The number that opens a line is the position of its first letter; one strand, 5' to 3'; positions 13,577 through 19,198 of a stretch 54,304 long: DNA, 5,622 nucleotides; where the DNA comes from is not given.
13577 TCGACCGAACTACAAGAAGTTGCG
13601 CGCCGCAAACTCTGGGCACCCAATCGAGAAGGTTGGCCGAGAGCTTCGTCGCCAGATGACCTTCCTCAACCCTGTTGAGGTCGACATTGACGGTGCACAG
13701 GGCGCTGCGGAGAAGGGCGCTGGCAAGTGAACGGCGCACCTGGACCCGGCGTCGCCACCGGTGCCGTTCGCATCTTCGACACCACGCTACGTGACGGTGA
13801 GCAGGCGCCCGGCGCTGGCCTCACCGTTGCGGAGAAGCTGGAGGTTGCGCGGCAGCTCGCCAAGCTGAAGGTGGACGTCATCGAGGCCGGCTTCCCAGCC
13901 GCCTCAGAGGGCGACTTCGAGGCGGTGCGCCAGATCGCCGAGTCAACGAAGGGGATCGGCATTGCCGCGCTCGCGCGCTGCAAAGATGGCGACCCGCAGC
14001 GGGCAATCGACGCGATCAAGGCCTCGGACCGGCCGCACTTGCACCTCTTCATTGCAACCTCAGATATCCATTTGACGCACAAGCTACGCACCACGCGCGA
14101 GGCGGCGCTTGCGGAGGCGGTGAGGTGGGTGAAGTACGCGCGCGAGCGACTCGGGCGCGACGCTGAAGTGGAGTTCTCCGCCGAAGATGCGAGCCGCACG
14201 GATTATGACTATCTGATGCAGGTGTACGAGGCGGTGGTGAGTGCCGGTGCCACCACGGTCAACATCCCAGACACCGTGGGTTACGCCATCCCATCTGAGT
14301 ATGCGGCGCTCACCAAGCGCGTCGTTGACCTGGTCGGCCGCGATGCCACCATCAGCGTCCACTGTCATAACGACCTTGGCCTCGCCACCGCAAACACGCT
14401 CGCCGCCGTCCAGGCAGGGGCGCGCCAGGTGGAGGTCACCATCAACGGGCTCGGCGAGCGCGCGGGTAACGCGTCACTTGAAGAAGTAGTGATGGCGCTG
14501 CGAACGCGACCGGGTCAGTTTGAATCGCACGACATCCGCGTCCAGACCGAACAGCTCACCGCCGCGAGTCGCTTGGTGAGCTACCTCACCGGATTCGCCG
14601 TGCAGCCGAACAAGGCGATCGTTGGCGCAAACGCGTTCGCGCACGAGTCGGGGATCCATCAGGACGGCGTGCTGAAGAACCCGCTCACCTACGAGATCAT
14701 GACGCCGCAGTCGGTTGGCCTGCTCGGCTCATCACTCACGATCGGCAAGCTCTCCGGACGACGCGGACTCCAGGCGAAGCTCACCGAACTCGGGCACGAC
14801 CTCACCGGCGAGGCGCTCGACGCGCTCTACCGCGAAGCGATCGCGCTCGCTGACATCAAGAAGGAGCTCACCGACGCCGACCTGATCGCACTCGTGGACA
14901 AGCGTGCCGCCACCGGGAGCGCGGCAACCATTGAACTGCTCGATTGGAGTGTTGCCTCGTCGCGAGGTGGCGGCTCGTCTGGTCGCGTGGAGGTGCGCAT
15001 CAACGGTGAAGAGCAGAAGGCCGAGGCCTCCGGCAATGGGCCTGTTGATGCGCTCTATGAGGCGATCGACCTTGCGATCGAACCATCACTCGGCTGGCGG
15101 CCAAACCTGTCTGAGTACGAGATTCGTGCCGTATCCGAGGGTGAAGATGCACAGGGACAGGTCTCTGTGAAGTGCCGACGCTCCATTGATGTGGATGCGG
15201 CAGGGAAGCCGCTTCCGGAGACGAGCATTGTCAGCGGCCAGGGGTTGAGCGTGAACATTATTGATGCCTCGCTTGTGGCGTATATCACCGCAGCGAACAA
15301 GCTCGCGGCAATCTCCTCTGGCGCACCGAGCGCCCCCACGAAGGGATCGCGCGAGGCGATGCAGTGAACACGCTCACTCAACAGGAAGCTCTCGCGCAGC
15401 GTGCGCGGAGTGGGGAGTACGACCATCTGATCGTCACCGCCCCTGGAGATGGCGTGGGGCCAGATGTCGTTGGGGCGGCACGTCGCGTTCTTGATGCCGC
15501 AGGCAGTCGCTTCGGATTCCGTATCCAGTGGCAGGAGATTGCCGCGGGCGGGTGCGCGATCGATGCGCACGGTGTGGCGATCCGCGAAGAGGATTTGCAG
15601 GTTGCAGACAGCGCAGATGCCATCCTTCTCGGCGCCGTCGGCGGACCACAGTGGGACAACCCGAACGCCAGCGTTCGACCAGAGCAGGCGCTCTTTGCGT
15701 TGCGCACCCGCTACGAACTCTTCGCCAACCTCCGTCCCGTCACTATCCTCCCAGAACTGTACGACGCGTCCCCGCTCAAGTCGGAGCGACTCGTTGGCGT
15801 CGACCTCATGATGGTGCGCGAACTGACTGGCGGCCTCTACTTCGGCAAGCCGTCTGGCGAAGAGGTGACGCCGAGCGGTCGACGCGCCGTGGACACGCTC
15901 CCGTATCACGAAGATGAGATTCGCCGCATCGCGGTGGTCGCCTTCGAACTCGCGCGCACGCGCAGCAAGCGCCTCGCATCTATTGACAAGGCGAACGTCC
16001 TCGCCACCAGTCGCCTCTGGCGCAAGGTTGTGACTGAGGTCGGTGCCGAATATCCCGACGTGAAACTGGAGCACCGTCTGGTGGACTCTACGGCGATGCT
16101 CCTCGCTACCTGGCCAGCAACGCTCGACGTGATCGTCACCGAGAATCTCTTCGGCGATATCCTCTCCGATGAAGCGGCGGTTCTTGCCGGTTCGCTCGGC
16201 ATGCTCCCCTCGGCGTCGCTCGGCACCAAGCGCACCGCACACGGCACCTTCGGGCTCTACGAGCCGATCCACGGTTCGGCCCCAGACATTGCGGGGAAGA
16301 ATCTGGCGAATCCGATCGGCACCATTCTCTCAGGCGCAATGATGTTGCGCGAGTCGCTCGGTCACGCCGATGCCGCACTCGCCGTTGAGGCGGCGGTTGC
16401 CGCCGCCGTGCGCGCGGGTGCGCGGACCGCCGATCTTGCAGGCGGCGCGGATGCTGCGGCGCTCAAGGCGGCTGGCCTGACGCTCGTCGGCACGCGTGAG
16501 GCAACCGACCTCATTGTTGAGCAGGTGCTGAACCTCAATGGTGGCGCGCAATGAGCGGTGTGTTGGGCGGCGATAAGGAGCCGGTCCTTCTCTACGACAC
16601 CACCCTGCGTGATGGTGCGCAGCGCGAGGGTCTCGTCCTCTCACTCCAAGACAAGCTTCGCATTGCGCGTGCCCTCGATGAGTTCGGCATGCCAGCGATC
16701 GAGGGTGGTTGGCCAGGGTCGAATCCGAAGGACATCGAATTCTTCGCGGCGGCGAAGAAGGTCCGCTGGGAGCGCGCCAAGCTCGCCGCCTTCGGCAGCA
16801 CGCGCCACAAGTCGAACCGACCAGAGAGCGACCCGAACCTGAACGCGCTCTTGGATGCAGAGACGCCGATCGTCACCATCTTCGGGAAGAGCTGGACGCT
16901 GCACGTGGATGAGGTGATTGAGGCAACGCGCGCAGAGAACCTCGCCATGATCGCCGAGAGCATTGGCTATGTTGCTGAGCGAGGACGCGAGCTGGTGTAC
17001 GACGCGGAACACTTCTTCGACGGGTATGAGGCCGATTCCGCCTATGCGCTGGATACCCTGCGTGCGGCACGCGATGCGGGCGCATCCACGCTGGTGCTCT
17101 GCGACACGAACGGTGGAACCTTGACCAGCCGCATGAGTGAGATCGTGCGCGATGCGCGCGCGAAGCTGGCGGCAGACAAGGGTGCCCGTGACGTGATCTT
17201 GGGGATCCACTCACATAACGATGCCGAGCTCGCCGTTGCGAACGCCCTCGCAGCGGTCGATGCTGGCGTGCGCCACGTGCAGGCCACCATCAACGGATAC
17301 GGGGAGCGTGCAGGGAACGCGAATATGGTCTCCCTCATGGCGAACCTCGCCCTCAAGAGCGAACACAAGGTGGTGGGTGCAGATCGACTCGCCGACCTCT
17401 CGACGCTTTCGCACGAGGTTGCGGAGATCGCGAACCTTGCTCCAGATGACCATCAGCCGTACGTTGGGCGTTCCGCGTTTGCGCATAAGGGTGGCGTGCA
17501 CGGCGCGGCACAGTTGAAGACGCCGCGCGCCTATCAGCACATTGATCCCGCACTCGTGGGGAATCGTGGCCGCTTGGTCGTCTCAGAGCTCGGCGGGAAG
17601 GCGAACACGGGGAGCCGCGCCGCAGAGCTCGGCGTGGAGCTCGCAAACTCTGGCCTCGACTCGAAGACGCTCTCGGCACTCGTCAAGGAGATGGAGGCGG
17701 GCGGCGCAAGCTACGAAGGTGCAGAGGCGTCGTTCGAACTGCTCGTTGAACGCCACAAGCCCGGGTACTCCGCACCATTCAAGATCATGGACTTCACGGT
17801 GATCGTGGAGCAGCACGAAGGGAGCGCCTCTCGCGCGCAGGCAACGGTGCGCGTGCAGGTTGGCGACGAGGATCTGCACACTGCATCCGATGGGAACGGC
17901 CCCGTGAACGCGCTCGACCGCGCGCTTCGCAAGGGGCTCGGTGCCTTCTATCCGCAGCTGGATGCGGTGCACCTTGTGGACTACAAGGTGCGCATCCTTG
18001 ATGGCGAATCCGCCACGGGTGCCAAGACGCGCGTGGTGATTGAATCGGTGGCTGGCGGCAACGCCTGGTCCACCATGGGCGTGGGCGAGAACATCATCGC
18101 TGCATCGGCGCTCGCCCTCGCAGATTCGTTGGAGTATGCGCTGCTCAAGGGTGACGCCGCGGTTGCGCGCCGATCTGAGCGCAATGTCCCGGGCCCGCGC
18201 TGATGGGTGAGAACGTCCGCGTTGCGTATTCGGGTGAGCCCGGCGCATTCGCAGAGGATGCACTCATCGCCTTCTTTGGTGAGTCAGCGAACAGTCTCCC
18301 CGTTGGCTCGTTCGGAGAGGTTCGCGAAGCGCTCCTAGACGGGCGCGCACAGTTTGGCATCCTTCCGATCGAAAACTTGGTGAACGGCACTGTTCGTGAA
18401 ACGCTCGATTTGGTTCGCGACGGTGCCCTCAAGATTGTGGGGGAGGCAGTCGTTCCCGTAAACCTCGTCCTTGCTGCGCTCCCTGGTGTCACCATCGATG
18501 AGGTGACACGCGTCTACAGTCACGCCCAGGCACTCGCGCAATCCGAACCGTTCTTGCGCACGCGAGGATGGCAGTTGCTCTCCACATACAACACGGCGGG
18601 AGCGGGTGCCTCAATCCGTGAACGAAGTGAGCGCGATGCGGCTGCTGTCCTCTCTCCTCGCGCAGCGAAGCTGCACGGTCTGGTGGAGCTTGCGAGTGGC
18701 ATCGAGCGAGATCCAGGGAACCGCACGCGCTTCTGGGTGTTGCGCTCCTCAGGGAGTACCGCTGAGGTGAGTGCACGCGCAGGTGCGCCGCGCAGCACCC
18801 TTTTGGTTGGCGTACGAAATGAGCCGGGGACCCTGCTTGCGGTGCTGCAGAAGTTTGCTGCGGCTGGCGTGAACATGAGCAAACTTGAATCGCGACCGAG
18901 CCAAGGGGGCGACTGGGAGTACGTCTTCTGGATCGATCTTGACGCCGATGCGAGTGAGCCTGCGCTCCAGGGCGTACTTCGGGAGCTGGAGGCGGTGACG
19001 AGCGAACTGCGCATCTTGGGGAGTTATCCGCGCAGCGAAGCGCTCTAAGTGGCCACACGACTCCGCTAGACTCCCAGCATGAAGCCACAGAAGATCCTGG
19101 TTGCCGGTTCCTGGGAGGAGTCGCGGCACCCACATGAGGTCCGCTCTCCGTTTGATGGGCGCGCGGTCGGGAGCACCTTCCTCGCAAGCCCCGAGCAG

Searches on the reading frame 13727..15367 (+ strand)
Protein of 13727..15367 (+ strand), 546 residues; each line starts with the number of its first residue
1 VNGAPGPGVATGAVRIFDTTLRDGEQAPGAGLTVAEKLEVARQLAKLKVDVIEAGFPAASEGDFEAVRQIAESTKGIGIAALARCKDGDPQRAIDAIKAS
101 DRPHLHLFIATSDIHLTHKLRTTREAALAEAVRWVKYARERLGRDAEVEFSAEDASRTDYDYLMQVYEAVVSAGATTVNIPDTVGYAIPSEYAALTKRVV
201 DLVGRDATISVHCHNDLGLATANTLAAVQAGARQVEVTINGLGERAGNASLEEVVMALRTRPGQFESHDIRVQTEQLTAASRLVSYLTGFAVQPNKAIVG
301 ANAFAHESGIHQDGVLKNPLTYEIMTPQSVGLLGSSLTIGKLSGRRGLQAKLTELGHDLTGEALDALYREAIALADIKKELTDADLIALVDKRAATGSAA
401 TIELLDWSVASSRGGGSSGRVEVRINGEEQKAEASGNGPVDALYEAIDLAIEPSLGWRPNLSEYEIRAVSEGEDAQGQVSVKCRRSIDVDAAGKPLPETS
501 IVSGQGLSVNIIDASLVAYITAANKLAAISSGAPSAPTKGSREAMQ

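Call 8: search_protein_families(library=ncbifam, proteins=[window:13727-15367:+])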
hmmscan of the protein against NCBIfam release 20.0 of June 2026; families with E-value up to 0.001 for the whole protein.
window:13727-15367:+ (546 aa): 28 families (the best 25 are shown)
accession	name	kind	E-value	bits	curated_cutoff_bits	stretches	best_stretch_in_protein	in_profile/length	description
NF002086.0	PRK00915.1-3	equivalog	6.6e-193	641.9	532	1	12-529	5-504/516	2-isopropylmalate synthase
NF002087.0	PRK00915.1-4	equivalog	3.9e-182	606.3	729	1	13-528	6-504/516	2-isopropylmalate synthase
TIGR00973.1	leuA_bact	equivalog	1.1e-180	601.3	598.7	1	14-524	2-494/494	2-isopropylmalate synthase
NF002088.0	PRK00915.1-5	equivalog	1.5e-167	558.2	697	1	14-531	4-503/514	2-isopropylmalate synthase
NF002084.0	PRK00915.1-1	equivalog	5.1e-152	507.1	748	1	13-526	4-499/523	2-isopropylmalate synthase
NF002085.0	PRK00915.1-2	subfamily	8.3e-139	463.6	517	1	13-485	13-469/504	2-isopropylmalate synthase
NF041069.1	IPMS_Sufob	equivalog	1.2e-123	413.1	600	1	14-392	1-367/371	isopropylmalate synthase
TIGR02090.1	LEU1_arch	subfamily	2.5e-121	405.2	484.75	1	14-389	1-362/363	isopropylmalate/citramalate/homocitrate synthases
TIGR02660.1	nifV_homocitr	equivalog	2.7e-91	306.6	462.9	1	14-389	2-364/365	homocitrate synthase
TIGR02146.1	LysS_fung_arch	equivalog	3.7e-82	276.3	413.55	1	16-368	1-339/344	homocitrate synthase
NF042434.1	IPMS_Lepto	equivalog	8.4e-75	252.1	500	1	14-371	6-366/374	2-isopropylmalate synthase LeuA2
TIGR00977.1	citramal_synth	equivalog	1e-64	218.8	450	1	14-520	2-510/526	citramalate synthase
NF042433.1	CitmalDyn_Leptosp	equivalog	1.6e-60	205.2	950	1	13-475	7-466/514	(R)-citramalate synthase CimA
NF002991.1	PRK03739.1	subfamily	2.4e-47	161.9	455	2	17-317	30-340/550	2-isopropylmalate synthase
TIGR00970.1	leuA_yeast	equivalog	1.7e-43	149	697.4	2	11-317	24-343/564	2-isopropylmalate synthase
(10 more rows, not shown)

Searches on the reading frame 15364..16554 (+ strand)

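Call 8: search_protein_families(library=ncbifam, proteins=[window:15364-16554:+])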
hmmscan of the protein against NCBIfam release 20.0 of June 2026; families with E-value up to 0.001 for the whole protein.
window:15364-16554:+ (396 aa): 16 families
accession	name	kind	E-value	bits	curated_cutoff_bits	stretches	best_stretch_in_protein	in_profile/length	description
TIGR00169.1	leuB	equivalog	3.2e-134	447.4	353.2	1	23-365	2-339/349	3-isopropylmalate dehydrogenase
TIGR02088.1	LEU3_arch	subfamily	4.4e-76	256.2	409.8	1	24-364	2-316/324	isopropylmalate/isohomocitrate dehydrogenases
NF002898.0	PRK03437.1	equivalog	7.5e-71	239.2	393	1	24-354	8-328/347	3-isopropylmalate dehydrogenase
TIGR02089.1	TTC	equivalog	4.5e-67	226.4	470.4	1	21-368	4-345/352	tartrate dehydrogenase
NF040626.1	AksF2_Meth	equivalog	5e-66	223.2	540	1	23-365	4-320/333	homoisocitrate dehydrogenase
NF040619.1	AksF_Meth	equivalog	3e-63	214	500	1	23-361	4-333/343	homoisocitrate dehydrogenase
NF006529.0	PRK08997.1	equivalog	2.4e-62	210.8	510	1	23-363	6-323/335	isocitrate dehydrogenase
NF040855.1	iso_homocit_dh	equivalog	3.3e-61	207.5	680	1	26-365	7-309/345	isocitrate--homoisocitrate dehydrogenase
NF006048.0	PRK08194.1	equivalog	3.4e-58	197.4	501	1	23-364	6-338/352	tartrate dehydrogenase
NF006673.0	PRK09222.1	equivalog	1.4e-53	182.6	509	1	22-387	6-340/482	NADP-dependent isocitrate dehydrogenase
TIGR02924.1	ICDH_alpha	equivalog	1.4e-44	153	561.35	1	23-359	3-315/473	isocitrate dehydrogenase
TIGR00175.1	mito_nad_idh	equivalog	2.9e-41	141.7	432.4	1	25-365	8-324/334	isocitrate dehydrogenase (NAD(+))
NF005036.0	PRK06451.1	equivalog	9.9e-33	113.5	484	2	233-368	268-396/412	NADP-dependent isocitrate dehydrogenase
TIGR00183.1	prok_nadp_idh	equivalog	5.1e-32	111.2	567.3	2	212-365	256-400/417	isocitrate dehydrogenase (NADP(+))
NF005425.0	PRK07006.1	equivalog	3.3e-26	92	490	2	238-365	280-400/416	NADP-dependent isocitrate dehydrogenase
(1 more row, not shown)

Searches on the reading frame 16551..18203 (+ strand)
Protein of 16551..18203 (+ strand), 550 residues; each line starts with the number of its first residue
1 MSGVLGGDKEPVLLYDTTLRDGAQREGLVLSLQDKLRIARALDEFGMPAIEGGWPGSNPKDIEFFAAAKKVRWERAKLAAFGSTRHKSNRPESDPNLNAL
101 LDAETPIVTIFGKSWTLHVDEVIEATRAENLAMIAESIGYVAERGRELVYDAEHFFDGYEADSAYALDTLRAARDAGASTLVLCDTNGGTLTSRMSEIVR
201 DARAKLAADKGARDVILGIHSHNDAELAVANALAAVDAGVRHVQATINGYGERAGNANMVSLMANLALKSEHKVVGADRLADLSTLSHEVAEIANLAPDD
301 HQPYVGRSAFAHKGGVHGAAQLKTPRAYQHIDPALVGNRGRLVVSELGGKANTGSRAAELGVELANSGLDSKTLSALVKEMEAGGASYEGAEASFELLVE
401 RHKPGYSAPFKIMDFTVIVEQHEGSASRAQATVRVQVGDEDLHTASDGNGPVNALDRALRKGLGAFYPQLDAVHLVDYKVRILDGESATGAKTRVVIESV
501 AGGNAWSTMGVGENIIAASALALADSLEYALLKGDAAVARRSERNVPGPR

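Call 8: search_protein_families(library=ncbifam, proteins=[window:16551-18203:+])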
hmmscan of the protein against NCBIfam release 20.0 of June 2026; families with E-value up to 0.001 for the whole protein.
window:16551-18203:+ (550 aa): 23 families
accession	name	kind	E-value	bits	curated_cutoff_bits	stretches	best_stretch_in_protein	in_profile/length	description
TIGR00977.1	citramal_synth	equivalog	4.7e-200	665.3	450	1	12-535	2-521/526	citramalate synthase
NF002085.0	PRK00915.1-2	subfamily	1.1e-70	238.8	517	1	10-530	12-499/504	2-isopropylmalate synthase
NF002086.0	PRK00915.1-3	equivalog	9.1e-68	229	532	1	9-532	4-503/516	2-isopropylmalate synthase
TIGR00973.1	leuA_bact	equivalog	2.6e-63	214.2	598.7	1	12-527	2-493/494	2-isopropylmalate synthase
NF002088.0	PRK00915.1-5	equivalog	5.8e-63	213.1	697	1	12-526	4-494/514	2-isopropylmalate synthase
NF002087.0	PRK00915.1-4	equivalog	2.3e-57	194.7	729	1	9-529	4-501/516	2-isopropylmalate synthase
TIGR02090.1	LEU1_arch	subfamily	6.8e-55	186.6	484.75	1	12-383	1-349/363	isopropylmalate/citramalate/homocitrate synthases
TIGR02146.1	LysS_fung_arch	equivalog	3.8e-54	184.2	413.55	1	15-370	2-336/344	homocitrate synthase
NF002084.0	PRK00915.1-1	equivalog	5e-54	183.7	748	1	10-528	3-497/523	2-isopropylmalate synthase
TIGR02660.1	nifV_homocitr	equivalog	2.4e-50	171.8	462.9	1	12-370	2-339/365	homocitrate synthase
NF041069.1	IPMS_Sufob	equivalog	1.3e-49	169.5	600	1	14-382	3-350/371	isopropylmalate synthase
NF042434.1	IPMS_Lepto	equivalog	4e-32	111.6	500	1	9-339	3-327/374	2-isopropylmalate synthase LeuA2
NF042433.1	CitmalDyn_Leptosp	equivalog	8.8e-31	107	950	1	12-497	8-474/514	(R)-citramalate synthase CimA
NF006049.0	PRK08195.1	subfamily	4.4e-21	75.3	229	1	171-284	155-263/344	4-hyroxy-2-oxovalerate/4-hydroxy-2-oxopentanoic acid aldolase,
NF002991.1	PRK03739.1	subfamily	8.8e-21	74.2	455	1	16-524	31-545/550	2-isopropylmalate synthase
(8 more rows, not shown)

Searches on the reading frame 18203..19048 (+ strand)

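Call 8: search_protein_families(library=ncbifam, proteins=[window:18203-19048:+])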
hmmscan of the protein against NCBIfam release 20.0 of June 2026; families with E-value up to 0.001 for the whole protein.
window:18203-19048:+ (281 aa): 4 families
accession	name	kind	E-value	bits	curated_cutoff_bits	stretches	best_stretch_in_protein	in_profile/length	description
NF008865.0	PRK11898.1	equivalog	1.3e-63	214.8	219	1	5-277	2-278/284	prephenate dehydratase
NF008866.0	PRK11899.1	equivalog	1.4e-59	201.7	359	1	4-279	5-277/283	prephenate dehydratase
NF007910.0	PRK10622.1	equivalog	1.1e-37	129.9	577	1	36-278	138-378/386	bifunctional chorismate mutase/prephenate dehydratase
TIGR01268.1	Phe4hydrox_tetr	equivalog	4.6e-08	32.2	704.8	1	196-266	15-84/436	phenylalanine 4-monooxygenase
